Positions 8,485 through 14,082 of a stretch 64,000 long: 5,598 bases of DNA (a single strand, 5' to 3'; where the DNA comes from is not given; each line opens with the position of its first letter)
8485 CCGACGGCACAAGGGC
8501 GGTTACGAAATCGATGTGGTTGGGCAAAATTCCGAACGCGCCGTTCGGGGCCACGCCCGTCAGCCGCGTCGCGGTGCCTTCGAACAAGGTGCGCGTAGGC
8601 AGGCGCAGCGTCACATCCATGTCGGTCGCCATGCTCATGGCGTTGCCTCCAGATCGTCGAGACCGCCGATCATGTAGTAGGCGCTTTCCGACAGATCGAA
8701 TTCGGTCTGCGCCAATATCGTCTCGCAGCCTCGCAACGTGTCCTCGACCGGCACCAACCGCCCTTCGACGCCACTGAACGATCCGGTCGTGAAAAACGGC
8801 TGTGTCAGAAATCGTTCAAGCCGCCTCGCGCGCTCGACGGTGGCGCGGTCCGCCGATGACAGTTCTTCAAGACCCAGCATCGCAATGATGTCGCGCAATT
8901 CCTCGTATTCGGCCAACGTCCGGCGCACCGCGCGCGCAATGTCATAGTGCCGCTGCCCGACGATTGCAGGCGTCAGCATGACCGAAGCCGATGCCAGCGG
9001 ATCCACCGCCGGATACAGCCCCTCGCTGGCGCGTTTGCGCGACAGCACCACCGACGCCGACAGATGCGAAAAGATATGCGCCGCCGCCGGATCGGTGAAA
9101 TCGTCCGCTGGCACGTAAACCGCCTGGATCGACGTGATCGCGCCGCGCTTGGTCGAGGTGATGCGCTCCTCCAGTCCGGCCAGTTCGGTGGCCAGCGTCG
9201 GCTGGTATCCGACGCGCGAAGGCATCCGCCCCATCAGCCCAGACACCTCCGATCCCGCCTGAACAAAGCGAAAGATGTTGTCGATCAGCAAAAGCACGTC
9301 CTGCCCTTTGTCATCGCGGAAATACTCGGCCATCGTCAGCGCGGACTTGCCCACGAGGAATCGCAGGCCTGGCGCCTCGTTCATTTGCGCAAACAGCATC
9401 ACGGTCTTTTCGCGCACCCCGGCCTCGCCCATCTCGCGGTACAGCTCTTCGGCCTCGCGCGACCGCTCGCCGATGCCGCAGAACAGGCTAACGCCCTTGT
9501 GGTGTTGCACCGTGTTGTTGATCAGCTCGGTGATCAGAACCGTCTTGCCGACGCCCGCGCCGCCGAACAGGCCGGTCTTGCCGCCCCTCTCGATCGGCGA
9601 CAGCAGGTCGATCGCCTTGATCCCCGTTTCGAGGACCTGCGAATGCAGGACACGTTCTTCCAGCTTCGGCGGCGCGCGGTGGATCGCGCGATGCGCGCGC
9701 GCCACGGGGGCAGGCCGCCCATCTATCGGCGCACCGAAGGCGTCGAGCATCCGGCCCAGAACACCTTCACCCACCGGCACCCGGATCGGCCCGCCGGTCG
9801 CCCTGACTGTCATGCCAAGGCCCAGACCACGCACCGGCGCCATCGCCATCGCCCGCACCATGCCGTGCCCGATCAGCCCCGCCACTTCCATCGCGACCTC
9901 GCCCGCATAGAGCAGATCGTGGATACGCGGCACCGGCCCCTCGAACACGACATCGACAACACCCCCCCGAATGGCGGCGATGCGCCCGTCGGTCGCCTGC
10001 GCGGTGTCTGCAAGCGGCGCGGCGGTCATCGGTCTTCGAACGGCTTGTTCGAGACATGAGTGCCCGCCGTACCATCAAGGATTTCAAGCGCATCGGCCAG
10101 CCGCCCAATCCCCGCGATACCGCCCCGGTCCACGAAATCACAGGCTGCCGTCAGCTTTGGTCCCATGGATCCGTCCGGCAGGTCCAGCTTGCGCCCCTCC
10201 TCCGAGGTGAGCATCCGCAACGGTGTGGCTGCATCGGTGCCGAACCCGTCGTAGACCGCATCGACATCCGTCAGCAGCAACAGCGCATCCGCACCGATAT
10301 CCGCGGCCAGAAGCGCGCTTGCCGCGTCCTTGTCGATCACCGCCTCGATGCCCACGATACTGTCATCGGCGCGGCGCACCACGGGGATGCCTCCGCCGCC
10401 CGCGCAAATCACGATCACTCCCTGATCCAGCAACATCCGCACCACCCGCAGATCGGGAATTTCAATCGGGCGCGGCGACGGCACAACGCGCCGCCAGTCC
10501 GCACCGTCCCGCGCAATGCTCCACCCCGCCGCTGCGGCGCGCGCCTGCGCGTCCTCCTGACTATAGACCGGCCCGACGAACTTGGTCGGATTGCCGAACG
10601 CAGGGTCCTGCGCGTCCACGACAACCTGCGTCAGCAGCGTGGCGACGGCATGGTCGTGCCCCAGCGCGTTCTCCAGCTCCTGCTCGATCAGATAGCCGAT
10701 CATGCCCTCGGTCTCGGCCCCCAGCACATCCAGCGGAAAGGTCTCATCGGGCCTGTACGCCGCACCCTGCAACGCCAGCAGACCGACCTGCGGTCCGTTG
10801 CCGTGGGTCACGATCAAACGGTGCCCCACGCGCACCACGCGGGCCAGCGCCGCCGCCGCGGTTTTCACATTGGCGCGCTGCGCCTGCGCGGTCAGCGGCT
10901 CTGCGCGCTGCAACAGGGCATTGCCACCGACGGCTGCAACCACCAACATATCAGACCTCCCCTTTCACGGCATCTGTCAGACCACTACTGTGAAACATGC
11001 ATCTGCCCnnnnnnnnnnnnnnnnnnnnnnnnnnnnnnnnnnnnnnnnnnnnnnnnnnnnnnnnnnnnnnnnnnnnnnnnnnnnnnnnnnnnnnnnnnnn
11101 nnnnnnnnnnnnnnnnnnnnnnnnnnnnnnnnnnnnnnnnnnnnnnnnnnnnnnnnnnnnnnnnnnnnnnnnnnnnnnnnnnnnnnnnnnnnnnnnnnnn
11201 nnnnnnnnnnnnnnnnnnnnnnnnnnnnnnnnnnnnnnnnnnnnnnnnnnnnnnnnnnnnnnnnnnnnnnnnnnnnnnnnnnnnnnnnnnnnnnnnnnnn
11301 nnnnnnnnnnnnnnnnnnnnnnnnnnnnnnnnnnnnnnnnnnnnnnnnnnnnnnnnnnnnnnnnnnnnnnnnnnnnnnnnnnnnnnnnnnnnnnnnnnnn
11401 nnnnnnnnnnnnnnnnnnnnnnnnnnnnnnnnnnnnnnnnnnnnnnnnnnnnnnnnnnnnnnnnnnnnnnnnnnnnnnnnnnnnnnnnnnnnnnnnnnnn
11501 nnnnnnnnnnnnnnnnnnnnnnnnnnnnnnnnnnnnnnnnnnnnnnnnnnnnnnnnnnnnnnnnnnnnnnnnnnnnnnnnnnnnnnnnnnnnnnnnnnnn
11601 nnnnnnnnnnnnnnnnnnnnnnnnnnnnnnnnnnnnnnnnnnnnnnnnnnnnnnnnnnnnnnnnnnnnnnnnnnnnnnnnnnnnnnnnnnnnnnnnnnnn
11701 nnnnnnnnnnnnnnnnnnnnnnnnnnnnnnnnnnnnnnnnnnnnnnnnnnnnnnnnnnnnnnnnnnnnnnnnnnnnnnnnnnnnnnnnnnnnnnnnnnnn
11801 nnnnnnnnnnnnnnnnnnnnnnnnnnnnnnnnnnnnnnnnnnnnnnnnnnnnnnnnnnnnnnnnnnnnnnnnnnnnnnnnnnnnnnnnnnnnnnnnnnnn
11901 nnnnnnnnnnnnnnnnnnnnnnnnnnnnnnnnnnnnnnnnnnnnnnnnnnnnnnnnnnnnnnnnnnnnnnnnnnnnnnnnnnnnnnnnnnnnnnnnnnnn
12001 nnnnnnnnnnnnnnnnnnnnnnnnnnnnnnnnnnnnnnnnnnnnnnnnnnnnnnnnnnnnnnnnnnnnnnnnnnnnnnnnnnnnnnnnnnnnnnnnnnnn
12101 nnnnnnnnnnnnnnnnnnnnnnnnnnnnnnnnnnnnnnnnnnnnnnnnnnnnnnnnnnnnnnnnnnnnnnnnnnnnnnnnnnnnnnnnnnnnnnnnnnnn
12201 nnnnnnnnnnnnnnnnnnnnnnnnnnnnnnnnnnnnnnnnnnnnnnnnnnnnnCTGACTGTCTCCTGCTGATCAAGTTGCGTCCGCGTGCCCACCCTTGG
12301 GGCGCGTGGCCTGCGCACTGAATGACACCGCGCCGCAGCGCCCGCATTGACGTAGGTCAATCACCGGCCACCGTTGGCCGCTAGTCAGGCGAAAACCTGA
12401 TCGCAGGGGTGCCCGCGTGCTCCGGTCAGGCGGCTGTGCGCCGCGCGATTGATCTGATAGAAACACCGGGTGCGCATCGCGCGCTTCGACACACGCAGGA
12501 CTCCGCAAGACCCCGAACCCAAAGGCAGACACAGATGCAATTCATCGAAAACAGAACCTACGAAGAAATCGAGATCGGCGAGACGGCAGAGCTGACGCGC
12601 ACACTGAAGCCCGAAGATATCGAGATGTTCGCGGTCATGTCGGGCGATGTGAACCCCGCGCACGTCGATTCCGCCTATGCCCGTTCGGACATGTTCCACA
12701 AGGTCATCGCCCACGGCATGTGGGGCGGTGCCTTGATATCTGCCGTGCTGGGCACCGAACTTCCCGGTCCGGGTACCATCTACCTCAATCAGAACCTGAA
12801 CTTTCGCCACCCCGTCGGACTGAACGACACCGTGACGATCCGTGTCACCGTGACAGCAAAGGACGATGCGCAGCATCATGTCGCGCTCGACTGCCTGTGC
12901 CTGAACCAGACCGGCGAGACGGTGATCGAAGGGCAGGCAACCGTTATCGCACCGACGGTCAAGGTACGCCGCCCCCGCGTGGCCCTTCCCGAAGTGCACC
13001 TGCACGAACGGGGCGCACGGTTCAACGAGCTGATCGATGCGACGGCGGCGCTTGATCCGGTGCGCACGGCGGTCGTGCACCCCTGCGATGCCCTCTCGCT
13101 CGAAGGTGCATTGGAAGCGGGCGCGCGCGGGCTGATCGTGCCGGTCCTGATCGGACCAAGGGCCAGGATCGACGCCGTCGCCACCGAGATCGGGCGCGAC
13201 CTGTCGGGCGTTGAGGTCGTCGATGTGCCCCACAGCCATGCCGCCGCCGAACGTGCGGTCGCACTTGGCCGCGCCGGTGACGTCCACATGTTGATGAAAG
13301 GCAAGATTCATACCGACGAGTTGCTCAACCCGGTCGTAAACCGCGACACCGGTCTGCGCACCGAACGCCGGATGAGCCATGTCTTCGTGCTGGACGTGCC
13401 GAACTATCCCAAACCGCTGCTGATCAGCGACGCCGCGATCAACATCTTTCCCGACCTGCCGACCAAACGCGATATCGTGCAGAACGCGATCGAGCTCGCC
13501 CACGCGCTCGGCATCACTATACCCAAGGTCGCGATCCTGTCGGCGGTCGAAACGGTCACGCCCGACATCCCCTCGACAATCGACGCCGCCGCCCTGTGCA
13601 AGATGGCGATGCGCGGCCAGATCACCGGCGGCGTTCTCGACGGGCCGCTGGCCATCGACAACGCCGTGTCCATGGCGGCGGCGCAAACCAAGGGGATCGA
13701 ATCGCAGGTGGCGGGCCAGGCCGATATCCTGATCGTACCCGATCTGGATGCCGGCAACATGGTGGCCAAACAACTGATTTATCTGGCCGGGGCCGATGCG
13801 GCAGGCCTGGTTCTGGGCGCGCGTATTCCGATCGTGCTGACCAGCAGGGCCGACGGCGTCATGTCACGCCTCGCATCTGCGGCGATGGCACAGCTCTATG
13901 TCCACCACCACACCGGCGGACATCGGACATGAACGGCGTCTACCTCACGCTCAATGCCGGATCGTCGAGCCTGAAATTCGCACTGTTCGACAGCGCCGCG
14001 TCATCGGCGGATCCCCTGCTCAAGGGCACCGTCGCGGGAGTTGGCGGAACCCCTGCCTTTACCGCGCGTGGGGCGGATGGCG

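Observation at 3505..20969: A roughly 17.5 kb two-promoter island for anoxic/salt survival on a plasmid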

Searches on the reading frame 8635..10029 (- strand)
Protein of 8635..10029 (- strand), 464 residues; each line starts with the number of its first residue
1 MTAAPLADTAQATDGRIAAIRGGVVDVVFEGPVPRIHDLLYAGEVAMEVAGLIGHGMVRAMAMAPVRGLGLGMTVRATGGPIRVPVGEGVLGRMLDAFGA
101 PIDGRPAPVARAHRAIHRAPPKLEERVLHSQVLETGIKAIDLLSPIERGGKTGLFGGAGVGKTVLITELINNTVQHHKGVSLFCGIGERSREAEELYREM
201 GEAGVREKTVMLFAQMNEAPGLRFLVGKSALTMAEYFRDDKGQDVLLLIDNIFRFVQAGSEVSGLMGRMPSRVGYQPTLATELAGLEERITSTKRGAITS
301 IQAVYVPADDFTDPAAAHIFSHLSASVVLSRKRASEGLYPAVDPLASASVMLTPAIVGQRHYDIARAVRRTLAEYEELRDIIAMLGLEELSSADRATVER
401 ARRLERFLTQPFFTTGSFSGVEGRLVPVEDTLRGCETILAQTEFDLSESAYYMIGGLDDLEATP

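Call 4: search_protein_families(library=pfam, proteins=[window:8635-10029:-])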
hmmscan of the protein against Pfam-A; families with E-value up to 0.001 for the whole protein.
window:8635-10029:- (464 aa): 3 families
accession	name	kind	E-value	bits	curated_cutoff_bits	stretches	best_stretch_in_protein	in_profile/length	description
PF00006.31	ATP-synt_ab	-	2.1e-73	246.9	29.5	1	136-349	1-213/213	ATP synthase alpha/beta family, nucleotide-binding domain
PF22919.1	ATP-synt_VA_C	-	5.7e-14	52.4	24.7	1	355-415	6-67/101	C-terminal domain of V and A type ATP synthase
PF02874.29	ATP-synt_ab_N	-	7e-06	26.9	20.9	1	18-79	2-69/69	ATP synthase alpha/beta family, beta-barrel domain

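Call 33: search_protein_families(library=ncbifam, proteins=[window:8635-10029:-])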
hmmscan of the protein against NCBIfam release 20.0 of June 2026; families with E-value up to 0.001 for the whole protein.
window:8635-10029:- (464 aa): 35 families (the best 25 are shown)
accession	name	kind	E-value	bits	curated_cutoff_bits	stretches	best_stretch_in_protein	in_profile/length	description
TIGR03305.1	alt_F1F0_F1_bet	exception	2e-219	728.9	752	1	15-459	1-448/449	alternate F1F0 ATPase, F1 subunit beta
TIGR01039.1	atpD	equivalog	3.5e-180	599.7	462.85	1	14-460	2-455/462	F0F1 ATP synthase subunit beta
NF045858.1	glide_MMOB1670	exception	3.8e-141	472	850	1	44-460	266-686/705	MMOB1670 family gliding motility ATPase complex subunit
NF045934.1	MSC_0618_beta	exception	1.5e-114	383.3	570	1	15-460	1-450/451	MSC_0618 family F1-like ATPase beta subunit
TIGR03496.1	FliI_clade1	equivalog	5.5e-71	239.6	619.1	1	45-414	34-400/414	flagellar protein export ATPase FliI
TIGR01026.1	fliI_yscN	subfamily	5.7e-71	239.5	379.5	1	43-418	58-428/440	FliI/YscN family ATPase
TIGR02546.1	III_secr_ATP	equivalog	2.2e-69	234.2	604.75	1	14-413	6-406/423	type III secretion system ATPase SctN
TIGR03498.1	FliI_clade3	equivalog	3.8e-66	223.5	587.45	1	45-411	36-400/418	flagellar protein export ATPase FliI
TIGR03497.1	FliI_clade2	equivalog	1.5e-64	218.5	629.8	1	43-411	32-395/413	flagellar protein export ATPase FliI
NF005391.0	PRK06936.1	equivalog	1.9e-60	204.9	657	1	15-411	25-420/439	type III secretion system ATPase SctN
NF005295.0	PRK06820.1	equivalog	9.9e-59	199.4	690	1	63-411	78-421/440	EscN/YscN/HrcN family type III secretion system ATPase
NF006012.0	PRK08149.1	equivalog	2.1e-56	191.7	594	1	62-418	63-419/431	type III secretion system ATPase SctN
NF006575.0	PRK09099.1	subfamily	9.5e-54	182.8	706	1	47-411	61-423/443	type III secretion system ATPase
NF006290.1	PRK08472.1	equivalog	1.3e-52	179.1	644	1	66-415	74-419/433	flagellar protein export ATPase FliI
NF005765.0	PRK07594.1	equivalog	1.2e-50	172.5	715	1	41-383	49-384/433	EscN/YscN/HrcN family type III secretion system ATPase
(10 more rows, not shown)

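Call 78: search_dna_similar(query=window:8635-10029:-, collection=plasmids, mode=protein, max_rows=60, max_evalue=1e-100)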
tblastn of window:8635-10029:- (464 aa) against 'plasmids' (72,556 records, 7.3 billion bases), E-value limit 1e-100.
Records with a match: 114; places in all: 115; records where one place covers at least 80% of the query: 113.
Best place of each record, by identity: 80-90% 1; 60-80% 16; <60% 97.
By first word of the organism name: Cereibacter 10; Azospirillum 6; Picosynechococcus 5; Legionella 5; Sphingobium 5; Escherichia 5; Sinorhizobium 4; Acaryochloris 3; Novosphingobium 3; Rhizobium 3; and 50 more.
By predicted mobility (MOB-suite, as given by PLSDB): non-mobilizable 88; conjugative 13; mobilizable 13.
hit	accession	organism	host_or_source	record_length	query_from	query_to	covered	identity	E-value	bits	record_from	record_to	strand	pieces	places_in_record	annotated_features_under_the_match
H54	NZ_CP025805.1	Sulfitobacter sp. SK012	Marine Sediment,North Sea (sediment)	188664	8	464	98%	86.2%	0e+0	769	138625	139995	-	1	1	atpD: F0F1 ATP synthase subunit beta | ATPase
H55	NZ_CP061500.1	Roseicitreum antarcticum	Intertidal sediment,Sandy intertidal ...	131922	1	461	99%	74.9%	0e+0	670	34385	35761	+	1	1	atpD: F0F1 ATP synthase subunit beta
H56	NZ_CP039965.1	Pseudorhodobacter turbinis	single bacterial isolate,Turban shell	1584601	29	461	93%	78.5%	0e+0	662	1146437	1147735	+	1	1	record has no annotation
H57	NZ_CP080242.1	Polymorphobacter sp. PAMC 29334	Megaspora,lichen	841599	1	462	100%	63.1%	1e-175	553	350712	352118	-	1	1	atpD: F0F1 ATP synthase subunit beta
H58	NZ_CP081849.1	Polymorphobacter megasporae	Megaspora,lichen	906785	1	462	100%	63.1%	1e-175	553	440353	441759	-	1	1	atpD: F0F1 ATP synthase subunit beta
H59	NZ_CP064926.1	Acaryochloris marina S15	cell culture,surface of Pikea pinnata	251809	3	461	99%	62.6%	0e+0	570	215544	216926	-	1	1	atpD: F0F1 ATP synthase subunit beta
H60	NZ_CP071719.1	Acaryochloris sp. 'Moss Beach'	culture,intertidal zone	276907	3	461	99%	62.6%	0e+0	570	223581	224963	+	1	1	atpD: F0F1 ATP synthase subunit beta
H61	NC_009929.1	Acaryochloris marina MBIC11017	-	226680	3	461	99%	62.1%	8e-178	559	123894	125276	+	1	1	atpD: F0F1 ATP synthase subunit beta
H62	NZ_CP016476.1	Picosynechococcus sp. PCC 7003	cell culture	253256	13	461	97%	63.3%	3e-178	560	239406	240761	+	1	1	atpD: F0F1 ATP synthase subunit beta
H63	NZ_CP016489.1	Picosynechococcus sp. PCC 8807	cell culture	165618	15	461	96%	63.6%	2e-177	558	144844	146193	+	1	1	atpD: F0F1 ATP synthase subunit beta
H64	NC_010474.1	Picosynechococcus sp. PCC 7002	-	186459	15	461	96%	63.6%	2e-177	558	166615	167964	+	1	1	atpD: F0F1 ATP synthase subunit beta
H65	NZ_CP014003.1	Picosynechococcus sp. PCC 73109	cell culture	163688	15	461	96%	63.3%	4e-177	557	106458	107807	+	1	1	atpD: F0F1 ATP synthase subunit beta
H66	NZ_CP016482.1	Picosynechococcus sp. PCC 7117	cell culture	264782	15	461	96%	63.3%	2e-175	552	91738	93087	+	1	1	atpD: F0F1 ATP synthase subunit beta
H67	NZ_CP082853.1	Legionella anisa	-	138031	15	461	96%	62.5%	2e-174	549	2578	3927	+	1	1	atpD: F0F1 ATP synthase subunit beta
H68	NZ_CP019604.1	Croceicoccus marinus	-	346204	26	459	94%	63.2%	5e-171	540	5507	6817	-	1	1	atpD: F0F1 ATP synthase subunit beta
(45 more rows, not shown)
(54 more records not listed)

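Call 79: get_annotated_region(hit=H56, flank=14000)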
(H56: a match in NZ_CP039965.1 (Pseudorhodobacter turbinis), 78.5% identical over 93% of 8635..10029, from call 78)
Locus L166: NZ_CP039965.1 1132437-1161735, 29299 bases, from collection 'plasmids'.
description: Pseudorhodobacter turbinis strain S12M18 plasmid unnamed1, complete sequence
organism: Pseudorhodobacter turbinis (NCBI taxid 2500533)
taxonomy: Bacteria; Pseudomonadota; Alphaproteobacteria; Rhodobacterales; Paracoccaceae; Pseudorhodobacter; Pseudorhodobacter turbinis
host: -; source: single bacterial isolate,Turban shell; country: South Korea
typing (MOB-suite, as given by PLSDB): mobilizable; relaxase MOBP
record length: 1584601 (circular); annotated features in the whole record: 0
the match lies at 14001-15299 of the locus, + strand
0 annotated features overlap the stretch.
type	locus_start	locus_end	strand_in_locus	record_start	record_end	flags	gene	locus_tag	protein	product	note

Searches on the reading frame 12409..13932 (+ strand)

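Call 5: search_protein_families(library=pfam, proteins=[window:12409-13932:+])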
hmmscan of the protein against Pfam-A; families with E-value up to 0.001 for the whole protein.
window:12409-13932:+ (507 aa): 3 families
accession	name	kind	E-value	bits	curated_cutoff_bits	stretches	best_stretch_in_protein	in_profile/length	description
PF01515.24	PTA_PTB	-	6.5e-39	134.6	24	1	283-494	108-318/319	Phosphate acetyl/butaryl transferase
PF01575.25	MaoC_dehydratas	-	2.1e-19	69.8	27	1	60-155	12-108/123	MaoC like domain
PF13452.11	FAS1_DH_region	-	1.9e-07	31.7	22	1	59-174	7-131/132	FAS1-like, dehydratase domain region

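Call 33: search_protein_families(library=ncbifam, proteins=[window:12409-13932:+])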
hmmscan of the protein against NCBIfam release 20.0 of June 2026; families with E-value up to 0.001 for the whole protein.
window:12409-13932:+ (507 aa): 13 families
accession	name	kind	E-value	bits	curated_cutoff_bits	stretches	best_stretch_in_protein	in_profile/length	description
NF006045.0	PRK08190.1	subfamily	7.7e-229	760.2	282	1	42-503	2-462/467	bifunctional enoyl-CoA hydratase/phosphate acetyltransferase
NF008852.0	PRK11890.1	subfamily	5.1e-143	475.9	413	1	200-502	5-307/315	phosphate acetyltransferase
TIGR02706.1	P_butyryltrans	equivalog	3.5e-93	312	410.5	1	205-496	1-292/294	phosphate butyryltransferase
NF004472.0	PRK05805.1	subfamily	1e-92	310.4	399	1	204-499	4-299/302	phosphate butyryltransferase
NF005837.0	PRK07742.1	equivalog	3.3e-84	282.7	409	1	204-495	2-294/299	phosphate butyryltransferase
TIGR02709.1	branched_ptb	equivalog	1e-37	130.2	475.15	1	275-493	52-267/271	branched-chain phosphotransacylase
NF007233.1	PRK09653.1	subfamily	2.2e-20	73.4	310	1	285-476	108-297/319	phosphotransacetylase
TIGR00651.1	pta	equivalog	1.4e-15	57.6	311.2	1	304-480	115-289/304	phosphate acetyltransferase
TIGR02278.1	PaaN-DH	equivalog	1.1e-13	50.4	562.8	1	48-173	522-654/664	phenylacetic acid degradation bifunctional protein PaaZ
NF004167.0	PRK05632.1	equivalog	1.2e-13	50.6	418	1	336-469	542-673/708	phosphate acetyltransferase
NF040620.1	fused_HadA_HadB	exception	7.3e-09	35.5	350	1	26-119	171-265/329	fused (3R)-hydroxyacyl-ACP dehydratase subunits HadA/HadB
NF010246.0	PRK13693.1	equivalog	9.6e-07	28.8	203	1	49-140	4-96/142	(3R)-hydroxyacyl-ACP dehydratase subunit HadB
NF009501.0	PRK12861.1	subfamily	4.9e-05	21.6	1178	1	306-485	573-747/764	NADP-dependent malic enzyme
